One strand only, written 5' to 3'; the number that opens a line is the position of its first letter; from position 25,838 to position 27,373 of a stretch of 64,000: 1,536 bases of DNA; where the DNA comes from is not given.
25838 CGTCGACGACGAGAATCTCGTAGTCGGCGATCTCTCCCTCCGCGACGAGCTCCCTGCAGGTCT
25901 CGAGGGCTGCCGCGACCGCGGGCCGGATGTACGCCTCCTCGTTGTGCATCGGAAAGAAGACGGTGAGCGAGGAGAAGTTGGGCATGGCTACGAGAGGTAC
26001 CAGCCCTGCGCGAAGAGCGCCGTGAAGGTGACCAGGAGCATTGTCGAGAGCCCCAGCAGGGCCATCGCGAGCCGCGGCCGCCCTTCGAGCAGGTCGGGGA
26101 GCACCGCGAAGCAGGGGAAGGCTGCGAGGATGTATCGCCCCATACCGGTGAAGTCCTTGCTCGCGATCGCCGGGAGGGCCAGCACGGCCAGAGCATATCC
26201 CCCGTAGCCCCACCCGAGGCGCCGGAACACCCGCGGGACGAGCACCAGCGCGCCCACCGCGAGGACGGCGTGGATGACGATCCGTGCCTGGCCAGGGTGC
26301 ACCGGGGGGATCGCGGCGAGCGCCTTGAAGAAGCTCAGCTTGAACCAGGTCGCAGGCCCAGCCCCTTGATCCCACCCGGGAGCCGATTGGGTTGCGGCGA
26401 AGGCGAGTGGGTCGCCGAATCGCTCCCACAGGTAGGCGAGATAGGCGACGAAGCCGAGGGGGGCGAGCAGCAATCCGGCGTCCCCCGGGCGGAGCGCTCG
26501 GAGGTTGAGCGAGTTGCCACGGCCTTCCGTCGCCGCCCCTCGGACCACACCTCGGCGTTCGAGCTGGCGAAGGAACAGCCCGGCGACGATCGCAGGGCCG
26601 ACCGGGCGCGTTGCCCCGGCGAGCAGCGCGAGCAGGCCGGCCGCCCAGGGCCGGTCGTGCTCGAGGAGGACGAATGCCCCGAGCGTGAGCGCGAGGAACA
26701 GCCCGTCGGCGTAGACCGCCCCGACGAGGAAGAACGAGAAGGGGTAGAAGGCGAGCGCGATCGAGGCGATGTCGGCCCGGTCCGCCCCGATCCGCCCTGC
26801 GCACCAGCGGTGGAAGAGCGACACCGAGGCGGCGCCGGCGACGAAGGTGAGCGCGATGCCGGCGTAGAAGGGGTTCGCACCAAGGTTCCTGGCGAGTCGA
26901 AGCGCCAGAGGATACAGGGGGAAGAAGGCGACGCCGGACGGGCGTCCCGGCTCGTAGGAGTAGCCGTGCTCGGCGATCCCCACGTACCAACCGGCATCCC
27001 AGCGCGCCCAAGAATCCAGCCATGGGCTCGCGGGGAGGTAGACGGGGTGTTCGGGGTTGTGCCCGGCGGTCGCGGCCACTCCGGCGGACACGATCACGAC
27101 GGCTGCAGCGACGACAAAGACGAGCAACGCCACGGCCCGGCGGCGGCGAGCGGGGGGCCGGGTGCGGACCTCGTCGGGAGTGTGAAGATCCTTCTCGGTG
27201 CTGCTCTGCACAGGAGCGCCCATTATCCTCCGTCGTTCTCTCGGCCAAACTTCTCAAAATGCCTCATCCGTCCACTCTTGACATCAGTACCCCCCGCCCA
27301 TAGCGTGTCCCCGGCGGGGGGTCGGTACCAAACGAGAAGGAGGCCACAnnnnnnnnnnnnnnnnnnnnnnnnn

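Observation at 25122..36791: Three PIG-V-like GT-C mannosyltransferase paralogues, each adjacent to a repeat-module gene, next to a Ppm1-like GT2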

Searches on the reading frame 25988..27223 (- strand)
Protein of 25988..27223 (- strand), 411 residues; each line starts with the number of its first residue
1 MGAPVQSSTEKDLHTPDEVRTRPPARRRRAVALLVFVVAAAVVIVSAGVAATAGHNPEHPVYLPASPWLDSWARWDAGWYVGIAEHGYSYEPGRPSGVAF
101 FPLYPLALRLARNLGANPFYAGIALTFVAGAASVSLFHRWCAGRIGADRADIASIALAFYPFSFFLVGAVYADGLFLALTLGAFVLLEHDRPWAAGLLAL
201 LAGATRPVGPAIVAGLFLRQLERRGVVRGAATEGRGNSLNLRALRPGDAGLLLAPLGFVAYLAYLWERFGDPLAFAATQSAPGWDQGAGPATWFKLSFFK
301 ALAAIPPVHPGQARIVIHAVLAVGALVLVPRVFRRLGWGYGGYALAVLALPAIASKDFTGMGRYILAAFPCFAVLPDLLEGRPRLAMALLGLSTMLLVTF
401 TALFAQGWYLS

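Call 7: search_protein_families(library=pfam, proteins=[window:25988-27223:-], max_evalue=0.01)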
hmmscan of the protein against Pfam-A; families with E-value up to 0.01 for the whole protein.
window:25988-27223:- (411 aa): 1 family
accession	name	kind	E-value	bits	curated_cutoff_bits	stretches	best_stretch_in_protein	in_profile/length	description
PF04188.19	Mannosyl_trans2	-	4.7e-08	33.2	22.4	1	68-214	54-207/443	Mannosyltransferase (PIG-V)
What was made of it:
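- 25988..27223 (-): GT-C1, a 411-aa PIG-V-like GT-C-fold membrane glycosyltransferase. It is the first gene of the conserved operon. PF04188 scores 33.2 bits, above the 22.4 cut-off (call 7).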

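Call 8: search_protein_families(library=ncbifam, proteins=[window:25988-27223:-], max_evalue=0.01)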
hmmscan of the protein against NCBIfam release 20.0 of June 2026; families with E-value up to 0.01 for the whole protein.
window:25988-27223:- (411 aa): 1 family
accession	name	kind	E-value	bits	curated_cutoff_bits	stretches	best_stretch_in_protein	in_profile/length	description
NF046093.1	AZOBR_p60025_fam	subfamily_domain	1e-08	34.7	150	1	103-225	96-216/232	AZOBR_p60025 family cell surface glycopolymer formation protein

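Call 10: find_encoding_contigs(protein=window:25988-27223:-, flank=10000, max_places=6)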
Protein window:25988-27223:- (411 aa): 2 contigs read that carry it; 2 places shown.
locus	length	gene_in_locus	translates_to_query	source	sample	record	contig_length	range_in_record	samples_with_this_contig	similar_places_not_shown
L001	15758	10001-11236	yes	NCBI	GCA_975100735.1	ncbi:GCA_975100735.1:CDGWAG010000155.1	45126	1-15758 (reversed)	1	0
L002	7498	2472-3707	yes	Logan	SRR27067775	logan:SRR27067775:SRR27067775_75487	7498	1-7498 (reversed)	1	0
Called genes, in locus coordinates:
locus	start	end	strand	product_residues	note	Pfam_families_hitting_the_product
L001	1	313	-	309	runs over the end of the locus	PF13489:Methyltransf_23, PF08241:Methyltransf_11, PF08242:Methyltransf_12 (weak), PF13649:Methyltransf_25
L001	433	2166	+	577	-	PF08486:SpoIID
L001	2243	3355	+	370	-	PF04188:Mannosyl_trans2 (weak)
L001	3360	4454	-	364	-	-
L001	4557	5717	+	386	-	PF13231:PMT_2 (weak)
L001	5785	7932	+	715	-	PF01510:Amidase_2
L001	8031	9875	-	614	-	PF00080:Sod_Cu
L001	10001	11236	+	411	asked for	PF04188:Mannosyl_trans2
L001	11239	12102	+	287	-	PF00535:Glycos_transf_2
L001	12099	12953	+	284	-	PF04794:YdjC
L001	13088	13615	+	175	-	PF08241:Methyltransf_11, PF08242:Methyltransf_12, PF13489:Methyltransf_23, PF13649:Methyltransf_25, PF13847:Methyltransf_31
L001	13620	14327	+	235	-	PF13489:Methyltransf_23, PF13649:Methyltransf_25, PF08241:Methyltransf_11, PF08242:Methyltransf_12 (weak)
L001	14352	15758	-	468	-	?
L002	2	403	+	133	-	?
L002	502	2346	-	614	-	PF00080:Sod_Cu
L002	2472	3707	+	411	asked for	PF04188:Mannosyl_trans2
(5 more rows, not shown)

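Call 12: find_homologous_proteins(query=window:25988-27223:-, max_evalue=0.00001)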
Query window:25988-27223:- (411 aa): 689 proteins with E <= 0.00001 among 8000 candidates; the best 120 are listed.
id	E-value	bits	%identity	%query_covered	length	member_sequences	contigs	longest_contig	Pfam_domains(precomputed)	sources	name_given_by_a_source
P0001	1.3e-263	892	99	100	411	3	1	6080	PF04188.19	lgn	-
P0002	3.9e-132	459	56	97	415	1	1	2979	-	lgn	-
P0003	6.3e-105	370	47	99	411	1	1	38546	PF04188.19,PF13231.13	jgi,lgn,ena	-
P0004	4.8e-101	357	51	92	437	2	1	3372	-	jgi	-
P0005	5.7e-100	353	50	87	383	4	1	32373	-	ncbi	-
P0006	2.4e-98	348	51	87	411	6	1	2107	PF04188.19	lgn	-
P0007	2.1e-96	342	49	88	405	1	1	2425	-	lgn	-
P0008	2.2e-96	342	47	96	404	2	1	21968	PF04188.19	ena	-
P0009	4.3e-96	341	50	85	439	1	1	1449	-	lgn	-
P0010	1.0e-95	339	50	84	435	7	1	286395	-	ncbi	-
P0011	1.6e-95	339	49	88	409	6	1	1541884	-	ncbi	-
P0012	6.6e-95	337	51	87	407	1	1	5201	-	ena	-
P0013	6.9e-95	337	46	96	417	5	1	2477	-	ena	-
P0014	8.7e-95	336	49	87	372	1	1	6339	-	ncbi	-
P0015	1.6e-94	335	47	96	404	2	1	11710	PF04188.19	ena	-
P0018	1.5e-93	332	51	80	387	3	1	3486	PF04188.19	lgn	-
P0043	2.8e-90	321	47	95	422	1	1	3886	PF04188.19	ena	-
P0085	6.8e-87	310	49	92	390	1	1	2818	PF04188.19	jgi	jgi:hypothetical protein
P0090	9.7e-87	310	46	93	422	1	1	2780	PF04188.19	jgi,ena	jgi:hypothetical protein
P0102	7.7e-86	307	45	90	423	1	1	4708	PF04188.19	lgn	-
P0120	1.1e-84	303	49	84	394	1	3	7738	PF04188.19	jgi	jgi:hypothetical protein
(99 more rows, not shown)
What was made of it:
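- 25988..27223 (-): Orthologues are widespread in Acidimicrobiales (call 12).
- On Lipid-linked amino-sugar pathway (FlmF2/NaxD/FlmK type): The homologues are actinobacterial (call 12).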

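Call 16: find_related_loci(query=A1, collection=genome_contigs, flank=10000)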
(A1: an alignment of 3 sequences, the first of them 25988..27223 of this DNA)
Query A1 (411 aa) in genome_contigs; peptide patterns used: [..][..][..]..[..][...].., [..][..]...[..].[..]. (x = any residue, [..] = any of these).
187 stretches matched a pattern; 95 encode a relative of the query (tblastn E <= 1e-3); the best 80 are kept; 80 distinct loci.
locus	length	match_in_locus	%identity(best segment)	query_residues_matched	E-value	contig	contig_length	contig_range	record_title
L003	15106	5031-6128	42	60-411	7e-84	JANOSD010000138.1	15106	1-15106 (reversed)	MAG: Actinomycetes bacterium isolate VAR_4_concoct_328 VAR_4_k141_1732066, whole genome shotgun sequence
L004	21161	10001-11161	48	27-407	3e-82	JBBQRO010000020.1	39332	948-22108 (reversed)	MAG: Acidimicrobiales bacterium isolate Co_metawrap_1687 Cmw_1687_k141_7056031_length_39332_cov_10.0000, whole genome sh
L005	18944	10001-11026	50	62-410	2e-78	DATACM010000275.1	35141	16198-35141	MAG TPA_asm: Acidimicrobiales bacterium isolate SMAG_U6724 k141_40489, whole genome shotgun sequence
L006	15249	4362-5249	52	63-372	2e-76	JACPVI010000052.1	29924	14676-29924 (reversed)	MAG: Myxococcales bacterium isolate NC_groundwater_780_Ag_S2p5_69_11 JBCH_GD18_4_SO25_S179_scaffold_588410, whole genome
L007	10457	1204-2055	51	73-372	7e-75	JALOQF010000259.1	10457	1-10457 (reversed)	MAG: Myxococcaceae bacterium isolate Prado148 scaffold_12672, whole genome shotgun sequence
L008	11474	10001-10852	50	73-372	6e-74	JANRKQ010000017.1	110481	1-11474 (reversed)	MAG: Myxococcaceae bacterium isolate bins.245 k141_1421135, whole genome shotgun sequence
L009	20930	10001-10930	49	49-370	5e-73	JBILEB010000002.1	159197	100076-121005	MAG: Myxococcaceae bacterium isolate ME2016-07-22_3300044628_group7_bin89 Rohwer_bin1478_scaffold_9_c1, whole genome sho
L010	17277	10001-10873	50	63-370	1e-68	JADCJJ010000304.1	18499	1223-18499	MAG: Myxococcaceae bacterium isolate M069S2SP1A73QC M069S2_304, whole genome shotgun sequence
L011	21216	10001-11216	45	28-411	2e-68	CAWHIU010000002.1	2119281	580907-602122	MAG: uncultured Actinomycetes bacterium isolate MFD02134.bin.2.142 genome assembly, contig: contig_15462, whole genome s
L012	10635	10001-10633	51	68-273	7e-44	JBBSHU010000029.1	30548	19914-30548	MAG: Acidimicrobiales bacterium isolate LS3_sbin.15 LS3_sbin.15_K_700191_L_30548_cov_51.5392, whole genome shotgun seque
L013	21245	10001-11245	44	3-411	5e-84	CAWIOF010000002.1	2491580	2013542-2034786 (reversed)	MAG: uncultured Actinomycetes bacterium isolate MFD05442.bin.2.274 genome assembly, contig: contig_3506, whole genome sh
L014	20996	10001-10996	39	63-409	6e-40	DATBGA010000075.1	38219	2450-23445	MAG TPA_asm: Candidatus Methylomirabilota bacterium isolate SMAG_U3825 k141_5986045, whole genome shotgun sequence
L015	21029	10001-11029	38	25-382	8e-40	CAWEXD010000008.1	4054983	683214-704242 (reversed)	MAG: uncultured Candidatus Rokubacteria bacterium isolate MFD06229.bin.1.275 genome assembly, contig: contig_3626, whole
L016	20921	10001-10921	40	63-382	1e-37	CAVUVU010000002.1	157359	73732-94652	MAG: uncultured Candidatus Rokubacteria bacterium isolate MFD05567.bin.2.187 genome assembly, contig: contig_10611, whol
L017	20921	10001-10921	39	63-382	1e-36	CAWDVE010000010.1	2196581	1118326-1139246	MAG: uncultured Candidatus Rokubacteria bacterium isolate MFD05674.bin.2.168 genome assembly, contig: contig_27548, whol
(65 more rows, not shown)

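Call 34: find_encoding_contigs(protein=P0003, flank=10000, max_places=2)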
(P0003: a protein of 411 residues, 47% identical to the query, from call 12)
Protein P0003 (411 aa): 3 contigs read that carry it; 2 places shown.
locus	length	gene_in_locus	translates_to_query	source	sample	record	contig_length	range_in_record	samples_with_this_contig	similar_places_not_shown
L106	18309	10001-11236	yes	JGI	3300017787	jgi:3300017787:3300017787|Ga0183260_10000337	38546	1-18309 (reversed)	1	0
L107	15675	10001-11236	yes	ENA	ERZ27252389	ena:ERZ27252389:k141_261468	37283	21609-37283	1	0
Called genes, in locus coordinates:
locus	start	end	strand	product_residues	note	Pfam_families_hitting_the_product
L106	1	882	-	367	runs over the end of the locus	PF02350:Epimerase_2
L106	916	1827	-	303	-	PF01370:Epimerase, PF04321:RmlD_sub_bind, PF02719:Polysacc_synt_2, PF16363:GDP_Man_Dehyd (weak)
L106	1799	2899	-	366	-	PF01041:DegT_DnrJ_EryC1, PF01053:Cys_Met_Meta_PP, PF00266:Aminotran_5 (weak), PF01212:Beta_elim_lyase (weak)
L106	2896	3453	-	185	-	PF25084:LbH_EIF2B, PF00132:Hexapep, PF25087:GMPPB_C (weak), PF14602:Hexapep_2, PF00132:Hexapep (weak)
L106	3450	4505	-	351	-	PF00535:Glycos_transf_2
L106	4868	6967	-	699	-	PF13440:Polysacc_synt_3, PF00535:Glycos_transf_2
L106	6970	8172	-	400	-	PF13439:Glyco_transf_4 (weak), PF13579:Glyco_trans_4_4 (weak), PF00534:Glycos_transf_1, PF13692:Glyco_trans_1_4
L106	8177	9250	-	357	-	PF00534:Glycos_transf_1, PF13692:Glyco_trans_1_4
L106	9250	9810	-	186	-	-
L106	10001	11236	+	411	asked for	PF04188:Mannosyl_trans2 (faint), PF13231:PMT_2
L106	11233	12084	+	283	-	PF00535:Glycos_transf_2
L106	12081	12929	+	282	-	PF04794:YdjC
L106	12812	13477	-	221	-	-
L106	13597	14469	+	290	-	PF02475:TRM5-TYW2_MTfase (weak), PF05050:Methyltransf_21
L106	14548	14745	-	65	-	-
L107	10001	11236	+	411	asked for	PF04188:Mannosyl_trans2 (faint), PF13231:PMT_2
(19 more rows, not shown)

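Call 43: search_solved_structures(query=A3, max_evalue=1)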
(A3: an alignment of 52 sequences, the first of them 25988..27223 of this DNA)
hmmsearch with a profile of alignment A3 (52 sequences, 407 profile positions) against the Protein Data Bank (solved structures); distinct sequences matched with E-value up to 1: 0.
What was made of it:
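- On GT-C fold glycosyltransferase superfamily: A sequence profile search found no PDB hit (call 43).
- Tried and rejected: A profile search of the PDB with the GT-C alignment gave no hit (call 43).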

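Call 59: predict_structure(alignment_id=A3)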
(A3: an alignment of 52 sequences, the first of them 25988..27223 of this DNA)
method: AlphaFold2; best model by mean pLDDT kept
length: 411 residues; sequences in the alignment: 52
mean_pLDDT: 91.8   pTM: 0.91
mean pLDDT of the five models: 91.8, 91.2, 91.1, 90.8, 87.8
residues with pLDDT >= 90: 343; 70-90: 34; 50-70: 20; < 50: 14
segments of 3 or more residues with pLDDT < 50: 1-4, 9-15
pLDDT, mean of each block of 10 residues (from residue 1): 47 47 80 97 97 91 94 95 97 96 97 92 97 98 96 98 97 98 98 98 96 98 86 71 97 97 98 95 90 93 77 90 97 97 98 93 97 98 97 97 92 73
secondary structure, 60 per line:
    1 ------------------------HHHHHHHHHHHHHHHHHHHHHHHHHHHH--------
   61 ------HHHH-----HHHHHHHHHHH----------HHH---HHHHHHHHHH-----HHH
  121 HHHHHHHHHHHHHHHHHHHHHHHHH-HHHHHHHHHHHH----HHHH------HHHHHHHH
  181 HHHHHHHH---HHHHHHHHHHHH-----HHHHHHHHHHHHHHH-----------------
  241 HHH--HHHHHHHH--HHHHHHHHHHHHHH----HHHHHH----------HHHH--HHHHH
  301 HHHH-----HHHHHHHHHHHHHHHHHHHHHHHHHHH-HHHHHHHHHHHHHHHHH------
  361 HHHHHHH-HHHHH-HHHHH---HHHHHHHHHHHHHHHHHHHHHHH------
elements in order: H25-52 H67-70 H76-86 H103-112 H118-145 H147-158 H163-166 H173-188 H192-203 H209-223 H246-253 H256-269 H274-279 H290-293 H296-304 H310-336 H338-354 H361-367 H369-373 H375-379 H383-405
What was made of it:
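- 25988..27223 (-): The AF2 model has pLDDT 91.8 and pTM 0.91 (call 59).
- On GT-C fold glycosyltransferase superfamily: The AF2 model is almost all helical, with TM1 at 25-52 (call 59).
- The AF2 model has pLDDT 91.8 (call 59).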

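Call 63: fold_search(model_id=the predicted structure, library=pdb)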
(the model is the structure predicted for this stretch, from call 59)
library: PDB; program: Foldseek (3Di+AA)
matches with E <= 10: 258; with E <= 0.001: 2
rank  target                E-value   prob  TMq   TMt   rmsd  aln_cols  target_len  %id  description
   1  9s6s_A                3.9e-04  1.00  0.44  0.36   8.4       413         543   14  Ternary cryo-EM structure of human ALG9 with Dol25-PP-GlcNAc2Man6, Dol25-P-Man and Fab (released 2026-03-18)
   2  9i5k_A                7.8e-04  1.00  0.46  0.40  11.0       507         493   12  Structure of the Chaetomium thermophilum Pmt4 homodimer (C2 symmetry) (released 2025-12-24)
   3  5f15                  1.5e-03  1.00  0.45  0.36  11.3       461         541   14  Crystal Structure of ArnT from Cupriavidus metallidurans bound to Undecaprenyl phosphate (released 2016-02-17)
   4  7oci_F                1.5e-03  1.00  0.44  0.31  13.4       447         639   12  Cryo-EM structure of yeast Ost6p containing oligosaccharyltransferase complex (released 2022-02-16)
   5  8agb_A                1.8e-03  1.00  0.43  0.31  12.6       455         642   12  Structure of yeast oligosaccharylransferase complex with lipid-linked oligosaccharide bound (released 2022-12-07)
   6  6c26_A                2.0e-03  1.00  0.47  0.33  12.9       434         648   13  The Cryo-EM structure of a eukaryotic oligosaccharyl transferase complex (released 2018-01-31)
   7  7e9s_A                2.0e-03  1.00  0.43  0.24  12.4       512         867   13  Archaeal oligosaccharyltransferase AglB from Archaeoglobus fulgidus in complex with an inhibitory peptide and a dolich (released 2021-09-08)
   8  3waj                  2.2e-03  1.00  0.46  0.27  15.0       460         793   12  Crystal structure of the Archaeoglobus fulgidus oligosaccharyltransferase (O29867_ARCFU) complex with Zn and sulfate (released 2013-10-30)
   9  7bve_A                3.5e-03  1.00  0.46  0.22  10.1       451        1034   16  Cryo-EM structure of Mycobacterium smegmatis arabinosyltransferase EmbC2-AcpM2 in complex with ethambutol (released 2020-04-29)
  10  8age_A                3.8e-03  1.00  0.47  0.33  12.0       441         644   13  Structure of yeast oligosaccharylransferase complex with acceptor peptide bound (released 2022-12-07)
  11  6ezn_F                3.8e-03  1.00  0.46  0.32  13.9       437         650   12  Cryo-EM structure of the yeast oligosaccharyltransferase (OST) complex (released 2018-01-17)
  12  6s7o_A                4.2e-03  1.00  0.45  0.31  15.4       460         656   11  Cryo-EM structure of human oligosaccharyltransferase complex OST-A (released 2019-12-18)
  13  9s6u_A                4.2e-03  1.00  0.43  0.35   9.0       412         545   13  Ternary cryo-EM structure of human ALG9 with Dol25-PP-GlcNAc2Man8, Dol25-P-Man and Fab (released 2026-03-18)
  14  9dm5                  4.9e-03  1.00  0.49  0.52   7.7       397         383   18  Product-Bound mannosyltransferase PimE (released 2025-06-25)
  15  5ezm                  5.6e-03  1.00  0.44  0.36  11.2       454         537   15  Crystal Structure of ArnT from Cupriavidus metallidurans in the apo state (released 2016-02-17)
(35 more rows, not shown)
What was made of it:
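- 25988..27223 (-): Foldseek returns GT-C enzymes in 31 of the first 32 PDB matches (call 63).
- On GT-C fold glycosyltransferase superfamily: TM-scores are 0.36-0.49 (call 63).
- GT-C enzymes fill 31 of the first 32 Foldseek PDB matches: ALG9, Pmt4, ArnT, STT3/AglB/PglB, EmbC, PimE and GPI-MT-I, plus PIG-U of GPI transamidase (call 63). The best length-normalised structural match is the PIM mannosyltransferase PimE, with TM 0.49/0.52 and 18% identity (call 63).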
